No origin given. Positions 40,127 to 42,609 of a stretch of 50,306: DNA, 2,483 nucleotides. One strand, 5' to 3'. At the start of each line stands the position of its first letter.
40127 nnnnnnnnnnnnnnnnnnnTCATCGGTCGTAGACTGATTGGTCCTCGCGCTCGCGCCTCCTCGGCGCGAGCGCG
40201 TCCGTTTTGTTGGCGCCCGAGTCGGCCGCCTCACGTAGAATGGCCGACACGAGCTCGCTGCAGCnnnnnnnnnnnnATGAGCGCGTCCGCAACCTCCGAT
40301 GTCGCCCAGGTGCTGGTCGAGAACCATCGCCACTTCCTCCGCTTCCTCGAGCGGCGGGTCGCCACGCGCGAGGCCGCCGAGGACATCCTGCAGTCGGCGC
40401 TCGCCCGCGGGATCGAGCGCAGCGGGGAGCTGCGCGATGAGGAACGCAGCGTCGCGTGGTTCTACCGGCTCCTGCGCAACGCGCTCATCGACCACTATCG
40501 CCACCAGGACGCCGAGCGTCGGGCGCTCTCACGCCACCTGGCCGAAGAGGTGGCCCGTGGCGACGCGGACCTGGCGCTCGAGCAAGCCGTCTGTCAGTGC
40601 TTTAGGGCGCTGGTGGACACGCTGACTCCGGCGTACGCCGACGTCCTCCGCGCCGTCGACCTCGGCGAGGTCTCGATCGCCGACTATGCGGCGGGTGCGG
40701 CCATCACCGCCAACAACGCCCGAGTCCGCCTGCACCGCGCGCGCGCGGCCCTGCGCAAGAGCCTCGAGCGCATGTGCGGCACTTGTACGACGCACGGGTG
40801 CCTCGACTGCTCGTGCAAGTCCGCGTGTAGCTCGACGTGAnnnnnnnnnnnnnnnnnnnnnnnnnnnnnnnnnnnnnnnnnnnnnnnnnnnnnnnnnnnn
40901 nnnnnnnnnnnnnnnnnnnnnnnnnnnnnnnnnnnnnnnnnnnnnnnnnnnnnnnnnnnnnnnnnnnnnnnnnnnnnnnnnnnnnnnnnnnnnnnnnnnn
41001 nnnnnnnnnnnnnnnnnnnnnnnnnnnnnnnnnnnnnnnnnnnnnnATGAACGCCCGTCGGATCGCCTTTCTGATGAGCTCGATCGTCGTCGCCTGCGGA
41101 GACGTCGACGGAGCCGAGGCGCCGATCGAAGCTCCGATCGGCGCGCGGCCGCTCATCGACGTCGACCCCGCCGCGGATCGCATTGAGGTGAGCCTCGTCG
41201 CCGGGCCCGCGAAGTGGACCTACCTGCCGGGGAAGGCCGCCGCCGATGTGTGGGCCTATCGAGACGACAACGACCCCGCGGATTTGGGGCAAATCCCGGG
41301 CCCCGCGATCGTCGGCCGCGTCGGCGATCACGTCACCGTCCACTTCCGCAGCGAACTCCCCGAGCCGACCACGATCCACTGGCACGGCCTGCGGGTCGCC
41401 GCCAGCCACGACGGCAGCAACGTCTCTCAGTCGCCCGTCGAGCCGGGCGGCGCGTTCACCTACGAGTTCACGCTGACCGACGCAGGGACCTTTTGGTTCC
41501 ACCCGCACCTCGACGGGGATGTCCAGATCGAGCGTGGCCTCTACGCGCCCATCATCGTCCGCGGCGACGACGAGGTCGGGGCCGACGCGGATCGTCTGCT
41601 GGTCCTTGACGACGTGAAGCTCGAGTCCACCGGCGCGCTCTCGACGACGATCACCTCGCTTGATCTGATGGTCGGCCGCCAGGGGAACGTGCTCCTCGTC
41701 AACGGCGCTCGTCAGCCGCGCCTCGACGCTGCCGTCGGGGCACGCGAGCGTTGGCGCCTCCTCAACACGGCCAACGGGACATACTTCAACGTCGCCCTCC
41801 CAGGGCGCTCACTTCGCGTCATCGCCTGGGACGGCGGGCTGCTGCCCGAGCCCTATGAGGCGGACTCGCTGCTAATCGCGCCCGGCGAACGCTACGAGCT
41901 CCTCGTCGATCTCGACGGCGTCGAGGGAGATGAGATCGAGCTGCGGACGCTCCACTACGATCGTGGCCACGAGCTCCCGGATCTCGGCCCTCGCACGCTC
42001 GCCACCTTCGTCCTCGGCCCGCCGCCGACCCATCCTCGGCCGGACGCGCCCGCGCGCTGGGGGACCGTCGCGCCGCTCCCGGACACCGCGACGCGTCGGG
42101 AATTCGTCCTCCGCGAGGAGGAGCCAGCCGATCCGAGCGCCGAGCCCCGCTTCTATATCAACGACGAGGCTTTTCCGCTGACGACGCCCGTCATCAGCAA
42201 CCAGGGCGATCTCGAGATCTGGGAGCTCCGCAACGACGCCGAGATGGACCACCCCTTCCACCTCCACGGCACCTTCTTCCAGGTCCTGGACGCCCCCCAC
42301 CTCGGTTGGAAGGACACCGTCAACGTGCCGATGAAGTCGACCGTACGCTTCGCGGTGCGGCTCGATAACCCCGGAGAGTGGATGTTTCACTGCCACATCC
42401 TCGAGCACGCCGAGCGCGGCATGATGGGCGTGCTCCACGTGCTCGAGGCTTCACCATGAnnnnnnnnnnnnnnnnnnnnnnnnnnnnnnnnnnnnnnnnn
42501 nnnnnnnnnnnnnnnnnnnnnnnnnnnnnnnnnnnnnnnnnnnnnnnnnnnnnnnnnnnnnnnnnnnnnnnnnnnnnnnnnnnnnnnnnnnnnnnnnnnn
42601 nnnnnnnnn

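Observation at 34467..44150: Copper-homeostasis island whose components are each joined to the next by direct-repeat-free tight operon structure, centred on a CorE-like ECF sigma factor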

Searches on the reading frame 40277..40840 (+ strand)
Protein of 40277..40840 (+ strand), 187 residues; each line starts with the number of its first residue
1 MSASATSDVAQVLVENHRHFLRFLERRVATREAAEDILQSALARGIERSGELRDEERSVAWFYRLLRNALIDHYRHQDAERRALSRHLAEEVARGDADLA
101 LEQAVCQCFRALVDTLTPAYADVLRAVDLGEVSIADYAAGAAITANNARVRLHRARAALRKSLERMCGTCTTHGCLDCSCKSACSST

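Call 6: search_protein_families(library=pfam, proteins=[window:40277-40840:+], max_evalue=0.01)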
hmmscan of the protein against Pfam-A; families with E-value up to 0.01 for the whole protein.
window:40277-40840:+ (187 aa): 2 families
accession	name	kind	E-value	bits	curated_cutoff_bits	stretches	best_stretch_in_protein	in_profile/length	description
PF04542.20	Sigma70_r2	-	1.2e-07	31.9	24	1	15-78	4-69/71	Sigma-70 region 2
PF08281.18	Sigma70_r4_2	-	7.7e-06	25.9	25.7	1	107-159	2-54/54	Sigma-70, region 4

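Call 7: search_protein_families(library=ncbifam, proteins=[window:40277-40840:+], max_evalue=0.01)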
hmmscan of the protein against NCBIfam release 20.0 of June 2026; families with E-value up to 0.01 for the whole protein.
window:40277-40840:+ (187 aa): 60 families (the best 25 are shown)
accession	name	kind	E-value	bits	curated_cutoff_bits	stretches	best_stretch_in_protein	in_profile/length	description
NF007215.0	PRK09637.1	equivalog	6.4e-25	88.2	212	1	12-169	6-160/181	RNA polymerase sigma factor SigZ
TIGR02959.1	SigZ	equivalog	7.1e-25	87.8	168.65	1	17-168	5-153/170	RNA polymerase sigma factor SigZ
NF058625.1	sigma_PG0214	equivalog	9.2e-18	64.5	130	1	14-166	11-164/170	GFO_1088 family ECF-type sigma factor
TIGR02989.1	Sig-70_gvs1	subfamily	9.6e-15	54.9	124.55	1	9-161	3-156/158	RNA polymerase sigma-70 factor, Rhodopirellula/Verrucomicrobium family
TIGR02937.1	sigma70-ECF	superfamily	1.3e-14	54.1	42.9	1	9-163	3-165/165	sigma-70 family RNA polymerase sigma factor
NF008892.0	PRK11924.2-1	equivalog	7e-14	51.9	291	2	11-99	20-106/203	RNA polymerase sigma factor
TIGR02943.1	Sig70_famx1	hypoth_equivalog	2.2e-13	50.4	162.2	2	10-96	5-89/188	RNA polymerase sigma-70 factor, TIGR02943 family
TIGR02985.1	Sig70_bacteroi1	subfamily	4.5e-13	49.7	126.4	1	15-163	9-162/162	RNA polymerase sigma-70 factor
TIGR02950.1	SigM_subfam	subfamily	2.9e-12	46.7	147.95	1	17-163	10-158/159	RNA polymerase sigma factor, SigM family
NF009166.1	PRK12513.1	equivalog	7.2e-12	45.4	206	1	11-165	25-188/193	RNA polymerase sigma factor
NF007227.0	PRK09645.1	subfamily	3.9e-11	43.2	202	1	5-167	10-174/177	sigma-70 family RNA polymerase sigma factor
NF008888.0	PRK11922.1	equivalog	1.2e-10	41.4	204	1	11-169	34-202/231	RNA polymerase sigma factor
NF009164.0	PRK12511.1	equivalog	1.3e-10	41.1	185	1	4-165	5-161/182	RNA polymerase sigma factor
NF009184.0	PRK12532.1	equivalog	1.5e-10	41.3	276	2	12-85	10-84/195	RNA polymerase sigma factor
NF009196.0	PRK12544.1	equivalog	7.6e-10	38.5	287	1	11-81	22-92/208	RNA polymerase factor sigma-70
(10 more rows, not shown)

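Call 8: find_homologous_proteins(query=window:40277-40837:+, max_evalue=0.00001)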
Query window:40277-40837:+ (187 aa): 2970 proteins with E <= 0.00001 among 6761 candidates; the best 120 are listed.
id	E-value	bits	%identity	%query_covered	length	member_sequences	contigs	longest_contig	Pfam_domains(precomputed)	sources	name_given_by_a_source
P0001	2.3e-113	394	100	100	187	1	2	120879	PF04542.21,PF08281.19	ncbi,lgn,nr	ncbi:MAG: RNA polymerase sigma factor [Nannocystaceae bacterium]|nr:RNA polymerase sigma factor [Myx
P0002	5.6e-67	243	65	97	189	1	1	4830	PF04542.21,PF08281.19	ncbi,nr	ncbi:MAG: sigma-70 family RNA polymerase sigma factor [Myxococcales bacterium]|nr:sigma-70 family RN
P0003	9.9e-63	229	62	95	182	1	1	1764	PF04542.21,PF08281.19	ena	-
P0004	5.7e-62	227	59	97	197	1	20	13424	PF04542.21,PF08281.19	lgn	-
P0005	6.2e-62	227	62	95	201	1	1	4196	PF04542.21,PF08281.19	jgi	jgi:RNA polymerase sigma-70 factor (ECF subfamily)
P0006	6.4e-62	227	59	97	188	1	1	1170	PF04542.21,PF08281.19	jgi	jgi:RNA polymerase sigma factor (sigma-70 family)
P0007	8.3e-62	226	61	95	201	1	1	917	PF04542.21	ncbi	-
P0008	1.7e-61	225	60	95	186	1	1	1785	PF04542.21,PF08281.19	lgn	-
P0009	2.9e-61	225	60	96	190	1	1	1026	PF07638.18,PF04542.21,PF08281.19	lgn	-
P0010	3.6e-61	224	60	98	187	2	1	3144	PF04542.21,PF08281.19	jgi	-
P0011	7.6e-61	223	61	96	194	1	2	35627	PF04542.21,PF08281.19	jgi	jgi:RNA polymerase sigma-70 factor (ECF subfamily)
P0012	8.6e-61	223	60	95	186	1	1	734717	PF04542.21,PF08281.19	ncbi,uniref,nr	ncbi:RNA polymerase sigma factor [Hyalangium minutum]|uniref:RNA polymerase sigma factor SigZ n=1 Ta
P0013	8.9e-61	223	57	98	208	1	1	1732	PF04542.21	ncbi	-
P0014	1.6e-60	222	58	98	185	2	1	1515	PF04542.21,PF08281.19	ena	-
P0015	2.6e-60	222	56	96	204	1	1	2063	PF04542.21,PF08281.19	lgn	-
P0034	8.9e-59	217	58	97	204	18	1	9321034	PF04542.21,PF08281.19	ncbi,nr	ncbi:RNA polymerase subunit sigma-70 [Myxococcus xanthus]|nr:RNA polymerase subunit sigma-70 [Myxoco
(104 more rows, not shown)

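Call 26: find_related_loci(query=A1, collection=genome_contigs, flank=10000)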
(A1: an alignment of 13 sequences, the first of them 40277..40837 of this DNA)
Query A1 (187 aa) in genome_contigs; peptide patterns used: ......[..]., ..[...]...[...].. (x = any residue, [..] = any of these).
417 stretches matched a pattern; 323 encode a relative of the query (tblastn E <= 1e-3); the best 80 are kept; 80 distinct loci.
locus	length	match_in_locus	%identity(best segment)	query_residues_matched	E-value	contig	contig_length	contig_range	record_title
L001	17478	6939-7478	60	3-183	2e-65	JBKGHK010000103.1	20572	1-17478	Pyxidicoccus sp. 3LFB2 NODE_103_length_20572_cov_41.956134, whole genome shotgun sequence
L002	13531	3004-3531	59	3-180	9e-65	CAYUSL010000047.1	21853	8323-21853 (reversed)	MAG TPA_asm: uncultured bacterium isolate binchicken_co118_326 genome assembly, contig: NODE_2380_length_21853_cov_11.04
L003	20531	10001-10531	58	6-183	1e-63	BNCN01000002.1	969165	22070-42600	Comamonas sp. KCTC 72670 KCTC 72670 DNA, sequence02, whole genome shotgun sequence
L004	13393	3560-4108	58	1-183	9e-64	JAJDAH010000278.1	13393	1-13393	MAG: Polyangiaceae bacterium isolate OFTM3 OFTM3_277, whole genome shotgun sequence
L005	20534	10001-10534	57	4-183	3e-63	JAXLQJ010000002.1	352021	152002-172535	MAG: bacterium isolate STL-UNK1 C4.31.fa-2, whole genome shotgun sequence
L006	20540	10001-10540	57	2-183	3e-63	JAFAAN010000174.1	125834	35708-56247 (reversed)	MAG: Proteobacteria bacterium isolate OH_PFB_83 k127_543863, whole genome shotgun sequence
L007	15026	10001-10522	59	9-183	5e-63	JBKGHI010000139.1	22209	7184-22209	Myxococcus sp. 1LA NODE_139_length_22209_cov_72.010337, whole genome shotgun sequence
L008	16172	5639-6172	59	9-187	4e-63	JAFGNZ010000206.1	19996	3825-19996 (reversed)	MAG: Myxococcaceae bacterium isolate Zod_Metabat.575 k87_6011830, whole genome shotgun sequence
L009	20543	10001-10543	59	4-183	9e-63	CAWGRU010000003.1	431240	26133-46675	MAG: uncultured Gemmatimonadales bacterium isolate MFD05942.bin.1.100 genome assembly, contig: contig_13794, whole genom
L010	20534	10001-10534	58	5-183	3e-62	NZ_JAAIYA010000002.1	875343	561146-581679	Pyxidicoccus caerfyrddinensis strain CA032A NODE_2_length_875343_cov_21.4147, whole genome shotgun sequence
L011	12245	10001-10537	56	1-181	4e-62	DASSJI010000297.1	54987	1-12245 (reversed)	MAG TPA_asm: Vicinamibacteria bacterium isolate SMAG_U1111 k141_1507760, whole genome shotgun sequence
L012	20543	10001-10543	58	4-183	3e-62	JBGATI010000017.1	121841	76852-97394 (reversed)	MAG: Gemmatimonadales bacterium isolate MAG_AAO_H10.65 AAOH10-65_opera_contig_770, whole genome shotgun sequence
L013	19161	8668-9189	59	9-183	3e-62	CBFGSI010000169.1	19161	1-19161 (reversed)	MAG TPA_asm: uncultured Archangiaceae bacterium isolate SRR17295755_concoct_80 genome assembly, contig: ERZ23329302.1924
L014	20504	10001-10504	59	11-180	6e-62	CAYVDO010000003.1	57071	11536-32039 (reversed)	MAG TPA_asm: uncultured bacterium isolate binchicken_co245_204 genome assembly, contig: NODE_361_length_57071_cov_5.9111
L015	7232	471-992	58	9-180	7e-62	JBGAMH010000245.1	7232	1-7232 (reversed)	MAG: Candidatus Eisenbacteria bacterium isolate MAG_MBR_H10.5 MBRH10-5_opera_contig_28465, whole genome shotgun sequence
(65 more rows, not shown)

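Call 34: search_protein_families(library=pfam, proteins=[L007:4656-5828:+, L007:5737-6741:+, L007:6800-8065:+, L007:8159-9061:+, L007:8769-9956:+, L007:10708-11658:+, L007:11655-12233:+, L007:12650-13789:+, L007:5773-7281:-, L007:11747-13621:-], max_evalue=0.001)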
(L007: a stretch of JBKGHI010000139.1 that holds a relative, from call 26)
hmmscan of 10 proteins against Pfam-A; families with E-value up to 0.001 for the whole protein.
L007:4656-5828:+ (390 aa): 0 families

L007:5737-6741:+ (334 aa): 0 families

L007:6800-8065:+ (421 aa): 0 families

L007:8159-9061:+ (300 aa): 0 families

L007:8769-9956:+ (395 aa): 0 families

L007:10708-11658:+ (316 aa): 0 families

L007:11655-12233:+ (192 aa): 0 families

L007:12650-13789:+ (379 aa): 3 families
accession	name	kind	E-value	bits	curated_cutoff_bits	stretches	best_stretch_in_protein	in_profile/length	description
PF03150.19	CCP_MauG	-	1.8e-47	162.2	25.6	1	53-208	1-148/149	Di-haem cytochrome c peroxidase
PF21419.2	RoxA-like_Cyt-c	-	1.8e-05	24.7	26.7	1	290-317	3-30/39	RoxA-like, cytochrome c-like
PF14522.11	Cytochrome_C7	-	0.00098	19.3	24.8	0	71-87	39-55/67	Cytochrome c7 and related cytochrome c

L007:5773-7281:- (502 aa): 3 families
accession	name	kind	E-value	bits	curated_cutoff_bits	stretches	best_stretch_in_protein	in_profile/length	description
PF01053.26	Cys_Met_Meta_PP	-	6.3e-133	443.4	27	1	141-493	2-380/381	Cys/Met metabolism PLP-dependent enzyme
PF01041.23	DegT_DnrJ_EryC1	-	2.3e-07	30.8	19.8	1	185-304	23-146/360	DegT/DnrJ/EryC1/StrS aminotransferase family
PF00155.27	Aminotran_1_2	-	0.00091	19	19.7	0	188-306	44-188/361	Aminotransferase class I and II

L007:11747-13621:- (624 aa): 0 families

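Call 35: find_encoding_contigs(protein=P0034, flank=10000, max_places=3)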
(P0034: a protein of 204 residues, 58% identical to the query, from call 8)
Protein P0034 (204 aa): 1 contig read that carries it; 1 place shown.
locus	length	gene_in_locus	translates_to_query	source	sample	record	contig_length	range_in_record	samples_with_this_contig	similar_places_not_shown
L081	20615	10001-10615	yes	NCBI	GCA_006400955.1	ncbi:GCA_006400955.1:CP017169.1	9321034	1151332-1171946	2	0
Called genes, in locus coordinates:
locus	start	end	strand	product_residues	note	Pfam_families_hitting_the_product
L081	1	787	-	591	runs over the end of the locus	PF00246:Peptidase_M14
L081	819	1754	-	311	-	PF13483:Lactamase_B_3, PF12706:Lactamase_B_2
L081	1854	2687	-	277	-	PF03180:Lipoprotein_9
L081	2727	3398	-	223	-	PF00528:BPD_transp_1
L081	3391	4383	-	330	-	PF00005:ABC_tran, PF13304:AAA_21 (faint), PF09383:NIL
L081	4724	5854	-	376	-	PF01053:Cys_Met_Meta_PP, PF01041:DegT_DnrJ_EryC1 (weak)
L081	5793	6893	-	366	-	PF01053:Cys_Met_Meta_PP, PF01041:DegT_DnrJ_EryC1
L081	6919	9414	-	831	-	PF00696:AA_kinase, PF22468:ACT_9, PF03447:NAD_binding_3, PF00742:Homoserine_dh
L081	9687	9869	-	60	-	-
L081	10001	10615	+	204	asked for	PF04542:Sigma70_r2, PF08281:Sigma70_r4_2 (weak)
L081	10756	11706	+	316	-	-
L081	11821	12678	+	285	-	PF20243:MbnP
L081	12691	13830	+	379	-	PF03150:CCP_MauG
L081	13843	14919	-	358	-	PF03150:CCP_MauG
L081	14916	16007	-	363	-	PF20243:MbnP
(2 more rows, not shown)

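Call 36: find_encoding_contigs(protein=P0001, flank=10000, max_places=3)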
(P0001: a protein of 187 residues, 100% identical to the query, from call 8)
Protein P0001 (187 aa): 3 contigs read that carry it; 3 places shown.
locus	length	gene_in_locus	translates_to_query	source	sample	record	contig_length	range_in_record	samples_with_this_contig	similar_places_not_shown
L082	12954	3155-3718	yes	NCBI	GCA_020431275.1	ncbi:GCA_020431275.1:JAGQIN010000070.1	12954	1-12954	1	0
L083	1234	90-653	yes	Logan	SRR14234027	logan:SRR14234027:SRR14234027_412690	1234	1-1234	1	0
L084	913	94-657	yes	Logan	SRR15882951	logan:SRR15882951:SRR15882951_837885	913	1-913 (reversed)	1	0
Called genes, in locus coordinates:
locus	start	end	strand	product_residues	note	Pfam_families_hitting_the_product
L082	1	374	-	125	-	?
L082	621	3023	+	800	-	PF04945:YHS (weak), PF19335:HMBD, PF00122:E1-E2_ATPase, PF00702:Hydrolase, PF08282:Hydrolase_3 (faint)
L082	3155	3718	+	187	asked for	PF04542:Sigma70_r2, PF08281:Sigma70_r4_2 (weak)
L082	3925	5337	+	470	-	PF07732:Cu-oxidase_3, PF00394:Cu-oxidase, PF07731:Cu-oxidase_2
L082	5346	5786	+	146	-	PF00041:fn3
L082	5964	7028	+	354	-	PF00034:Cytochrom_C, PF13442:Cytochrome_CBB3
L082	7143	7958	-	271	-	PF10670:DUF4198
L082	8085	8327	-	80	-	-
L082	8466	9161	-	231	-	PF08281:Sigma70_r4_2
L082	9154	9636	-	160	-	-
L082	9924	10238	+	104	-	PF12844:HTH_19, PF01381:HTH_3 (weak)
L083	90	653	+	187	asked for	PF04542:Sigma70_r2, PF08281:Sigma70_r4_2 (weak)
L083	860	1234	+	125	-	?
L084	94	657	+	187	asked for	PF04542:Sigma70_r2, PF08281:Sigma70_r4_2 (weak)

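Call 58: find_encoding_contigs(protein=P0002, flank=10000, max_places=2)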
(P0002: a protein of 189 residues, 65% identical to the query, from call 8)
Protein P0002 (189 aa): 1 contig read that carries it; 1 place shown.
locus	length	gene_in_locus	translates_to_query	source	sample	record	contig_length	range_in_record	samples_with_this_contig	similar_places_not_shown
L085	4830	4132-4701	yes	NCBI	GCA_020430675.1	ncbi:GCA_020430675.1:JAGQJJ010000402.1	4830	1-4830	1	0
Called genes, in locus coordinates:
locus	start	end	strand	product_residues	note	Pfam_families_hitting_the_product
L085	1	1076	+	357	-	PF00698:Acyl_transf_1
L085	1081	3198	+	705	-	PF00117:GATase, PF07722:Peptidase_C26, PF04715:, PF00425:Chorismate_bind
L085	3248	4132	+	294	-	-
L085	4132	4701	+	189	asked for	PF04542:Sigma70_r2 (weak), PF08281:Sigma70_r4_2 (faint)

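Call 59: find_encoding_contigs(protein=P0004, flank=10000, max_places=2)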
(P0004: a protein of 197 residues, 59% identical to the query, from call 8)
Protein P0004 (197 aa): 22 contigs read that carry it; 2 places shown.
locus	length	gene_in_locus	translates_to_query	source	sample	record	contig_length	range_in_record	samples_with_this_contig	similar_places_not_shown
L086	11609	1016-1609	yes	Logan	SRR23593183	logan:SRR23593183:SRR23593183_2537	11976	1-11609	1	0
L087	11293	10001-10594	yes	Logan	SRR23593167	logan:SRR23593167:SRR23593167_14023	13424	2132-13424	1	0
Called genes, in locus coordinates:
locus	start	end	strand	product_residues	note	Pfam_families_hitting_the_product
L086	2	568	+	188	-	?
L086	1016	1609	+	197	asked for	PF04542:Sigma70_r2, PF08281:Sigma70_r4_2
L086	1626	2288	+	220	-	PF01209:Ubie_methyltran, PF13489:Methyltransf_23, PF05175:MTS (weak), PF13649:Methyltransf_25, PF13847:Methyltransf_31, PF08241:Methyltransf_11, PF08242:Methyltransf_12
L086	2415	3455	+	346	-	PF08238:Sel1 (faint)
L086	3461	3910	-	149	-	-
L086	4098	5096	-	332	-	PF04055:Radical_SAM (weak)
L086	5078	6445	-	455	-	PF04055:Radical_SAM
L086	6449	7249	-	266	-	PF00884:Sulfatase (weak), PF01663:Phosphodiest (faint)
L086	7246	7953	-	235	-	PF00702:Hydrolase, PF12710:HAD, PF13419:HAD_2, PF13242:Hydrolase_like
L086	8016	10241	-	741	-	PF14742:GDE_N_bis, PF22422:MGH1-like_GH, PF06202:GDE_C (weak)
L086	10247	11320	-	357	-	PF13439:Glyco_transf_4, PF13579:Glyco_trans_4_4, PF00534:Glycos_transf_1, PF13692:Glyco_trans_1_4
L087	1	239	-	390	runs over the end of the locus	PF08450:SGL (faint), PF01436:NHL (faint), PF24684:Vgb_lyase (faint), PF25021:TEN_NHL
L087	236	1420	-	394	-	PF25021:TEN_NHL (weak), PF08450:SGL (faint), PF01436:NHL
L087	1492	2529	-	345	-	-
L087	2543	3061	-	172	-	-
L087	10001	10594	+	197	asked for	PF04542:Sigma70_r2, PF08281:Sigma70_r4_2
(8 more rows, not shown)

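Call 75: search_solved_structures(query=window:40277-40837:+, max_evalue=0.001)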
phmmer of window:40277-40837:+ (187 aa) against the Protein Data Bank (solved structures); distinct sequences matched with E-value up to 0.001: 1.
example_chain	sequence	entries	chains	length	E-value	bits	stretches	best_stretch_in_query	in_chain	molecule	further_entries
5wuq_A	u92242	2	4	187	0.00021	25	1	24-164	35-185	ECF RNA polymerase sigma factor SigW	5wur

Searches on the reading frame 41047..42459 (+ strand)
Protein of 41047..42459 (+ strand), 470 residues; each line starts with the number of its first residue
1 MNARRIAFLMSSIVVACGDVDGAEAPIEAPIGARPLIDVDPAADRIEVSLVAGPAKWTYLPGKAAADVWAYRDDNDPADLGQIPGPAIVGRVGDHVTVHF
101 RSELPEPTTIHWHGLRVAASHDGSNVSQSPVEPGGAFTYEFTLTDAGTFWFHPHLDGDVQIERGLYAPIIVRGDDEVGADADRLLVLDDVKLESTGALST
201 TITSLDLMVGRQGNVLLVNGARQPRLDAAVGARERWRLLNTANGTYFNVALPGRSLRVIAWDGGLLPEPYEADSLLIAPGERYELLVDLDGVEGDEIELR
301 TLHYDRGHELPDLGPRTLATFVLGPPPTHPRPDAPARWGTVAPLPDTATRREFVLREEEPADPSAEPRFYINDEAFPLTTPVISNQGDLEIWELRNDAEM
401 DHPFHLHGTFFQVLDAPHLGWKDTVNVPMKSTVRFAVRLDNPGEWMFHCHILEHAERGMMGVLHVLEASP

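Call 6: search_protein_families(library=pfam, proteins=[window:41047-42459:+], max_evalue=0.01)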
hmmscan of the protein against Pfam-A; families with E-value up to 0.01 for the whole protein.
window:41047-42459:+ (470 aa): 4 families
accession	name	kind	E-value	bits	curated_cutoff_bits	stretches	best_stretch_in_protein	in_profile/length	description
PF07731.20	Cu-oxidase_2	-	3.8e-36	124.3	20.4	2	366-466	23-134/137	Multicopper oxidase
PF07732.21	Cu-oxidase_3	-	3.2e-30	105.1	21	1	81-174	22-117/119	Multicopper oxidase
PF00394.28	Cu-oxidase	-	2.2e-11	44.6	21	1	217-290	40-123/157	Multicopper oxidase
PF23509.1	MSMEG_3727_PQQ-assoc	-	6.5e-05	22.8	27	0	382-467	62-136/152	MSMEG_3727, PQQ-associated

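Call 7: search_protein_families(library=ncbifam, proteins=[window:41047-42459:+], max_evalue=0.01)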
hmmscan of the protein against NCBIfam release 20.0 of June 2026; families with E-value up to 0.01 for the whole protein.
window:41047-42459:+ (470 aa): 9 families
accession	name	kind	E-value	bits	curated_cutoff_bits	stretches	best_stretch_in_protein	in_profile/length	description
NF008205.1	PRK10965.1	equivalog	3.6e-63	214.2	525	2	66-305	65-302/529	multicopper oxidase CueO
TIGR01480.1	copper_res_A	subfamily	4.2e-50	170.8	478.95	3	81-191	71-182/593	copper resistance system multicopper oxidase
TIGR03388.1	ascorbase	equivalog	7.3e-28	97.5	614.8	2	81-223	27-175/542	L-ascorbate oxidase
NF008135.0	PRK10883.1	equivalog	2.9e-24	85.4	581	2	55-298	55-292/471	cell division protein FtsP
TIGR03389.1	laccase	equivalog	7.5e-24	84.4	558.9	2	81-156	29-108/539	laccase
TIGR03390.1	ascorbOXfungal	equivalog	2.9e-21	75.6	445.35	2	81-290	34-264/538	L-ascorbate oxidase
NF045554.1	AmiPhnlOxPhsA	equivalog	3.4e-19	68.9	950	2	94-299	101-333/581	O-aminophenol oxidase PhsA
TIGR02376.1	Cu_nitrite_red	equivalog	4.1e-09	36.2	296.3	1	81-188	54-161/326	copper-containing nitrite reductase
TIGR03095.1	rusti_cyanin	equivalog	0.0026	18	146.7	0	434-463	116-145/148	rusticyanin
